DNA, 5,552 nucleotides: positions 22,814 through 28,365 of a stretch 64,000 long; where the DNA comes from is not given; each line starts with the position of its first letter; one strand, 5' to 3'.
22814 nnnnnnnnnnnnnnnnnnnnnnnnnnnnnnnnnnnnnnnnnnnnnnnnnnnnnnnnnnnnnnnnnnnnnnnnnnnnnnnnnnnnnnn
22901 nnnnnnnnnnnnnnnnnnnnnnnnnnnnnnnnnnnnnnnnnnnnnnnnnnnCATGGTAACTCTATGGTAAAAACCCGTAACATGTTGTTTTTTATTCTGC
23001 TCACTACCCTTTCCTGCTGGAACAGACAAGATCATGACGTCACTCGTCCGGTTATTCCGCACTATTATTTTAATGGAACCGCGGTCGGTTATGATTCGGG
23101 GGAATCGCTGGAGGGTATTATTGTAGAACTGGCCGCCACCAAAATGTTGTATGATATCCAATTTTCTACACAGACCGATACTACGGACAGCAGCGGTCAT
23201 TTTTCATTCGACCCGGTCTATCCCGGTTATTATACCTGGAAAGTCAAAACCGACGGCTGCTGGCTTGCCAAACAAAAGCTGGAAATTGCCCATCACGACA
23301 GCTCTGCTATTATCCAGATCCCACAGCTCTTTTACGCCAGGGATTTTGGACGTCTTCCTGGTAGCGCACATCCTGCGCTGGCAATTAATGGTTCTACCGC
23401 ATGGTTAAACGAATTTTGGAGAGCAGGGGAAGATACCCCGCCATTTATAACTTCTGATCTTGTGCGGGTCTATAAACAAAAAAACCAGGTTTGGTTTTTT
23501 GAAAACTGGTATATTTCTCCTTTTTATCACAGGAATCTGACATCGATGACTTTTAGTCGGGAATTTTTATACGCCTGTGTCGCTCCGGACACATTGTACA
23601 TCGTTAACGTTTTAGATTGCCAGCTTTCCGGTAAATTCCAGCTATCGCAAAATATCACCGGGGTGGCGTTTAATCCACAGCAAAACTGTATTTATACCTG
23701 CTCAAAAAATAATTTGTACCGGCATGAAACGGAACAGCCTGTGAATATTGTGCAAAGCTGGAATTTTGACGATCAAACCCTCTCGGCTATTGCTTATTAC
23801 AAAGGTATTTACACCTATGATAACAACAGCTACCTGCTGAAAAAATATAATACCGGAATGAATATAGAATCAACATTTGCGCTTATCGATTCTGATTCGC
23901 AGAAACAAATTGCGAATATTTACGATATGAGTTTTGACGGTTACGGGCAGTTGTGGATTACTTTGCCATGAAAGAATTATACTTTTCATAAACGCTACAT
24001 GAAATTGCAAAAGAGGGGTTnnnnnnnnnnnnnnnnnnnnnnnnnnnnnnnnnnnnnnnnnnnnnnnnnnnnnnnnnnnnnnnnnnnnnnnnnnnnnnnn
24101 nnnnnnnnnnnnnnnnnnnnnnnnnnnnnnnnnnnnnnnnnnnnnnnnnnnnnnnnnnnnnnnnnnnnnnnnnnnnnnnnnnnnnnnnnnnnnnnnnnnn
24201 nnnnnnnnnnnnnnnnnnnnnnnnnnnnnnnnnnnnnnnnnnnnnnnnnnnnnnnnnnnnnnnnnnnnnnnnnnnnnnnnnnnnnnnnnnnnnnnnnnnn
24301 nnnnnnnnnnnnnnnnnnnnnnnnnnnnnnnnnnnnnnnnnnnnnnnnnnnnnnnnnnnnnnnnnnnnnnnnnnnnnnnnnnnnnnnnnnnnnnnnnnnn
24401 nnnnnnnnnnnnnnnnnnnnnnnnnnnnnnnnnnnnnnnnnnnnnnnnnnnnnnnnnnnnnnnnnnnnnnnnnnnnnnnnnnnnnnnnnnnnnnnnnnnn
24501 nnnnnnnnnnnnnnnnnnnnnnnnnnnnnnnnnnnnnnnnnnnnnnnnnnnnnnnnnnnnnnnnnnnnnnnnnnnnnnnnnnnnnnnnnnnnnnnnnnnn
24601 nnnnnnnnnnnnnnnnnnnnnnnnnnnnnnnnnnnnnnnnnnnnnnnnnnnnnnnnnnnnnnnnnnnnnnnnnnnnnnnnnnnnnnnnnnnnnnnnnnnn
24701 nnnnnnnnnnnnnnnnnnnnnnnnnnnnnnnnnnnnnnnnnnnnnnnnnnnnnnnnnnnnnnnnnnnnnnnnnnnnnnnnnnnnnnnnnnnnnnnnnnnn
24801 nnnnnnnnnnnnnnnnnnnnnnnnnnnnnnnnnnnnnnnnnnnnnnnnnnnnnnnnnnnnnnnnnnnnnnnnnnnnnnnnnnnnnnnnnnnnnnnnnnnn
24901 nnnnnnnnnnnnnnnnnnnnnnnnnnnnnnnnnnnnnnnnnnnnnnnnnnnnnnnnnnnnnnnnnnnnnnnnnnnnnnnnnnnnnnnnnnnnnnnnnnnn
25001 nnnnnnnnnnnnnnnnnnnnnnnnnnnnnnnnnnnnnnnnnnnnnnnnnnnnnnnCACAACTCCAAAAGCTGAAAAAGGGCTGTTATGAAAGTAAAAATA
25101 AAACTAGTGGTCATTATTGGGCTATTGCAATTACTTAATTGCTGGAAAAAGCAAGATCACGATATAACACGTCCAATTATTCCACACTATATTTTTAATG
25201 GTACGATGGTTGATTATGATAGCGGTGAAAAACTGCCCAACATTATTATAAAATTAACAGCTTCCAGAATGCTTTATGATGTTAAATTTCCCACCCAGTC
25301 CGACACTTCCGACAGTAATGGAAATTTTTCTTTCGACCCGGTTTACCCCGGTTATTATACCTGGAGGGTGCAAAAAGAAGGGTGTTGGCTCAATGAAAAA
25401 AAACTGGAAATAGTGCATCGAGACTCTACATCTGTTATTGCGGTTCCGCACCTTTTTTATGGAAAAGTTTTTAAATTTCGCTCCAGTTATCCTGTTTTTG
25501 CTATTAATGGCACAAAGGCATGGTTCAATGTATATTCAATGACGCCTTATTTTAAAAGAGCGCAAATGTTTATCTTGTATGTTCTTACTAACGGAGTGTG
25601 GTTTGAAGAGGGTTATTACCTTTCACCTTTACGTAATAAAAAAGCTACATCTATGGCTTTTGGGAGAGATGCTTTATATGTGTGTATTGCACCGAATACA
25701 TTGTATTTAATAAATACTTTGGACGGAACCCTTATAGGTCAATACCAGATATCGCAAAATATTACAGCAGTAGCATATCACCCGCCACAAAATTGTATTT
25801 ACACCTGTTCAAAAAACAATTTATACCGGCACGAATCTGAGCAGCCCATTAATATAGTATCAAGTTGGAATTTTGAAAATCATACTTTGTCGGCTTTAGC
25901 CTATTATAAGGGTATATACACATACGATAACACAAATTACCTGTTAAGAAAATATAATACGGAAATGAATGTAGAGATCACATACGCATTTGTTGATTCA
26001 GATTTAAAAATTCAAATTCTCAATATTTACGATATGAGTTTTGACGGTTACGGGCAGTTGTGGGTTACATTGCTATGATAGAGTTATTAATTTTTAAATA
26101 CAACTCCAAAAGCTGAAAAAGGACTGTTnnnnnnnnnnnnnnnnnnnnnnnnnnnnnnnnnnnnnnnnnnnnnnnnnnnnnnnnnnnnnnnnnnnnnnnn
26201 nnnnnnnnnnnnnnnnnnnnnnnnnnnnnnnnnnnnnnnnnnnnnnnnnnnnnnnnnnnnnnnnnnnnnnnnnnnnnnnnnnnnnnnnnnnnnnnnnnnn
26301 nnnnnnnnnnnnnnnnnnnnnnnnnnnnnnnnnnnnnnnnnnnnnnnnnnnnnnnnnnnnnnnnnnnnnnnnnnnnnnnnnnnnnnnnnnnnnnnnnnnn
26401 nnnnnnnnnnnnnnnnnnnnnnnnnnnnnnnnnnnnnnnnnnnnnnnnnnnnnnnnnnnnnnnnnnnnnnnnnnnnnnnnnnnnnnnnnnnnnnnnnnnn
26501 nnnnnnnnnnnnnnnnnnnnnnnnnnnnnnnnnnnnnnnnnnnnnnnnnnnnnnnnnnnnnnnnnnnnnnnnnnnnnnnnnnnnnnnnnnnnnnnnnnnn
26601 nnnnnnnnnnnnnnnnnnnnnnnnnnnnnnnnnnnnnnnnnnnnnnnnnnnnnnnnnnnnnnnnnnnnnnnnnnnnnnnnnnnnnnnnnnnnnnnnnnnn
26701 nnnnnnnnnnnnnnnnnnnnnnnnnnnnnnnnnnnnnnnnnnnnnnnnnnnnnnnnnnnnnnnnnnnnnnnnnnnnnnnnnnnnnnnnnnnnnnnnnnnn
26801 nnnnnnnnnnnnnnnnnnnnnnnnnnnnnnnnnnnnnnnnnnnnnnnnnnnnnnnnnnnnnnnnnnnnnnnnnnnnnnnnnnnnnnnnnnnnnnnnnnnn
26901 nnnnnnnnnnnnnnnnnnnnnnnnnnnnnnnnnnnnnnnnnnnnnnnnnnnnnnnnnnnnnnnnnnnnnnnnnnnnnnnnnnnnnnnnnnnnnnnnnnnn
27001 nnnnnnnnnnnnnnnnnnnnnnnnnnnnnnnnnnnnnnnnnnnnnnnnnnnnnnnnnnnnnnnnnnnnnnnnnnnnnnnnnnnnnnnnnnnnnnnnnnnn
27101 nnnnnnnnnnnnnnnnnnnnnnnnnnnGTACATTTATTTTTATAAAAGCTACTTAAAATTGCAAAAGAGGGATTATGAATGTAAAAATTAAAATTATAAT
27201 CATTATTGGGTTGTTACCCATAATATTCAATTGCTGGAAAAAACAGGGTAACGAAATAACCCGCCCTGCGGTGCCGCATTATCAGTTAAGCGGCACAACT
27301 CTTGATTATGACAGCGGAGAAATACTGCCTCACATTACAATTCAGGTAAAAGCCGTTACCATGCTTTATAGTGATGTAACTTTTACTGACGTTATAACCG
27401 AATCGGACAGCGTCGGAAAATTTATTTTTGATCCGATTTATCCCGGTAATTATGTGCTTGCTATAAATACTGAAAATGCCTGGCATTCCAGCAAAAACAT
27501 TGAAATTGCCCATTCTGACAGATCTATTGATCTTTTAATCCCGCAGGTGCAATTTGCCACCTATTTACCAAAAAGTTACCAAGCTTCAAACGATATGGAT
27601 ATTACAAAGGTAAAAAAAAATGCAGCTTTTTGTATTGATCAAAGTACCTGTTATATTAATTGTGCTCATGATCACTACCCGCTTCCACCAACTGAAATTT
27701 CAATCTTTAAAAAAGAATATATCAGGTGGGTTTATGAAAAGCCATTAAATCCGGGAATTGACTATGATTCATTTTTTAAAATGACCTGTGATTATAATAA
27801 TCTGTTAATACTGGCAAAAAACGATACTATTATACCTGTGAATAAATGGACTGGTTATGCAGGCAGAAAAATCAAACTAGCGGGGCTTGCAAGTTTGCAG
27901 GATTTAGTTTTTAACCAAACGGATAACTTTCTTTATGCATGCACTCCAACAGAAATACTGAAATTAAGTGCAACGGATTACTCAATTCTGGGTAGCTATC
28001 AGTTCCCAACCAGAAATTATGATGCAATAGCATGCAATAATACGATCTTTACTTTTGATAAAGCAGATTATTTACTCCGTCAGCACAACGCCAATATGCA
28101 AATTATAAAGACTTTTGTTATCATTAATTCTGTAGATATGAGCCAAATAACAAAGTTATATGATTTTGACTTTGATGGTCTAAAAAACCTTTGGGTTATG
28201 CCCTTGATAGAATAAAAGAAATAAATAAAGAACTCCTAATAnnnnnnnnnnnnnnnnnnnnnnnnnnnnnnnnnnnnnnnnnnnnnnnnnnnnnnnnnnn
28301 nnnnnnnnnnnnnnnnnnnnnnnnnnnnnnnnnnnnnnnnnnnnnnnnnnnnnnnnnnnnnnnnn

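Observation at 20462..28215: TonB-dependent receptor followed by five tandem, recombining paralogs of an unknown lipoprotein family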

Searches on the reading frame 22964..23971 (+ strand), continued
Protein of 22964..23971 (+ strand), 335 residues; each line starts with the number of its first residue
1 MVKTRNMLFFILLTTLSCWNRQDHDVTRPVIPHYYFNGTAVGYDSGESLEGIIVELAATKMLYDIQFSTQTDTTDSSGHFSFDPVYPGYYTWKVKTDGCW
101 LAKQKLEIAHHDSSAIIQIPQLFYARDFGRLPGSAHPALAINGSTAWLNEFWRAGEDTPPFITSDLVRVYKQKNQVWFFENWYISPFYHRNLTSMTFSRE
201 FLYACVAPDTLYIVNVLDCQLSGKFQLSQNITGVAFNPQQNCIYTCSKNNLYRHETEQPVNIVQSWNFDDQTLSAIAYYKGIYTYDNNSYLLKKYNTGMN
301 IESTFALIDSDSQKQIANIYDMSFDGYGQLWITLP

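Call 87: find_encoding_contigs(protein=P0149, flank=6000, max_places=1)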
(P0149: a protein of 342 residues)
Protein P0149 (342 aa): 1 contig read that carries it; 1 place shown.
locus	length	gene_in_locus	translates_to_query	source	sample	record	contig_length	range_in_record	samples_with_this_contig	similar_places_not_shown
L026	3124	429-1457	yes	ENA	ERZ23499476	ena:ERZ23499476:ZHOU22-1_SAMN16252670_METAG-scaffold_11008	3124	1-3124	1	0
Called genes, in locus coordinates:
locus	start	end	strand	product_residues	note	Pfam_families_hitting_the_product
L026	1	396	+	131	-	?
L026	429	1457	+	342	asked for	-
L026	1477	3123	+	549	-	?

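Call 88: find_encoding_contigs(protein=P0176, flank=6000, max_places=1)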
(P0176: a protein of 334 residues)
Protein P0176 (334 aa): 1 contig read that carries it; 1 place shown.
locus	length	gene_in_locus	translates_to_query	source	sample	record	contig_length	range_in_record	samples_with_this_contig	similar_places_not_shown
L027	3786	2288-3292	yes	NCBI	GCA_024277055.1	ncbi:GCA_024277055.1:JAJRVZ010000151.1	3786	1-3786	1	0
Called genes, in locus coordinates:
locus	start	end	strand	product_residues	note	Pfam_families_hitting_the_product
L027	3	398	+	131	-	?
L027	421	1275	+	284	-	PF01790:LGT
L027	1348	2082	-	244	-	PF01936:NYN, PF12872:OST-HTH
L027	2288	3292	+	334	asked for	-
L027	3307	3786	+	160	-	?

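Call 89: find_encoding_contigs(protein=P0204, flank=6000, max_places=1)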
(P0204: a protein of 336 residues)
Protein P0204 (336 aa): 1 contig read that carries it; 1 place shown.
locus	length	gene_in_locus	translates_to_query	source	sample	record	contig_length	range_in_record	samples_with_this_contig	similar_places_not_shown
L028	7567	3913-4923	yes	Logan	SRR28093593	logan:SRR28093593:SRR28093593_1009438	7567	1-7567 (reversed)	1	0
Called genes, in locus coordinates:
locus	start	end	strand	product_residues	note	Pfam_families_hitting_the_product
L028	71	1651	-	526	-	PF00890:FAD_binding_2 (faint), PF13450:NAD_binding_8 (weak), PF01593:Amino_oxidase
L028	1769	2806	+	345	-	PF13620:CarboxypepD_reg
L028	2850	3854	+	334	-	-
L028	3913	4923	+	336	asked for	-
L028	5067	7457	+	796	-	PF07715:Plug (faint), PF13620:CarboxypepD_reg, PF13715:CarbopepD_reg_2, PF00593:TonB_dep_Rec_b-barrel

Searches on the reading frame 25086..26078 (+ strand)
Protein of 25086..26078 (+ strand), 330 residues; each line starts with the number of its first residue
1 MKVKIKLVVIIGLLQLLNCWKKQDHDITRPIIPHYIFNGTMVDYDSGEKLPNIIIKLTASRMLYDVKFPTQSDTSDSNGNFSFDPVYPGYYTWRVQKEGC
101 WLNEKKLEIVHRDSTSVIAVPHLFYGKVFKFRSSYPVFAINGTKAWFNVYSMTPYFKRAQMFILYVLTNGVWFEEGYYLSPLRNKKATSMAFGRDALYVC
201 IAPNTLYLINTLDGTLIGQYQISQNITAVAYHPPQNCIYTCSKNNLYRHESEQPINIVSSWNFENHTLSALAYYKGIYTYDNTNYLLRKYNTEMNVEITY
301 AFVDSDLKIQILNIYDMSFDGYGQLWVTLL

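Call 3: search_protein_families(library=pfam, proteins=[window:25086-26078:+], max_evalue=1)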
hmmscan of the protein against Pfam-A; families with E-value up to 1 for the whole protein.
window:25086-26078:+ (330 aa): 5 families
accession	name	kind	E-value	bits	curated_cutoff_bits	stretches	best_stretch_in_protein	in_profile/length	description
PF13620.12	CarboxypepD_reg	-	1.1e-06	29.3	32.3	1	38-115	3-75/82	Carboxypeptidase regulatory-like domain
PF17802.7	SpaA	-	0.0098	16.5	23.1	1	41-94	7-57/91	Prealbumin-like fold domain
PF13715.12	CarbopepD_reg_2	-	0.02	15.3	32.2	1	38-112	2-67/88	CarboxypepD_reg-like domain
PF20405.4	DUF6695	-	0.17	12.6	25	1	271-317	10-56/79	DUF6695 C-terminal domain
PF00400.38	WD40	-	0.2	12.7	27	0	223-245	11-33/39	WD domain, G-beta repeat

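Call 8: search_protein_families(library=ncbifam, proteins=[window:25086-26078:+], max_evalue=0.1)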
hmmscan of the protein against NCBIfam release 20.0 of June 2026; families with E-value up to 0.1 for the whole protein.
window:25086-26078:+ (330 aa): 0 families

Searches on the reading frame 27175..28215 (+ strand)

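Call 3: search_protein_families(library=pfam, proteins=[window:27175-28215:+], max_evalue=1)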
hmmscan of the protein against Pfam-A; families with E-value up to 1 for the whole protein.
window:27175-28215:+ (346 aa): 3 families
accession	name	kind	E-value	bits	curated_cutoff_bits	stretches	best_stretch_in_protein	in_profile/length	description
PF13620.12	CarboxypepD_reg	-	0.0046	17.7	32.3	1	37-111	1-69/82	Carboxypeptidase regulatory-like domain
PF13715.12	CarbopepD_reg_2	-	0.06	13.8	32.2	1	38-114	1-67/88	CarboxypepD_reg-like domain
PF09430.16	EMC7_beta-sandw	-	0.13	12.9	26.6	1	74-147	24-98/122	ER membrane protein complex subunit 7, beta-sandwich domain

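Call 8: search_protein_families(library=ncbifam, proteins=[window:27175-28215:+], max_evalue=0.1)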
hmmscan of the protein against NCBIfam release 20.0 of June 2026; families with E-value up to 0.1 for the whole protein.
window:27175-28215:+ (346 aa): 0 families
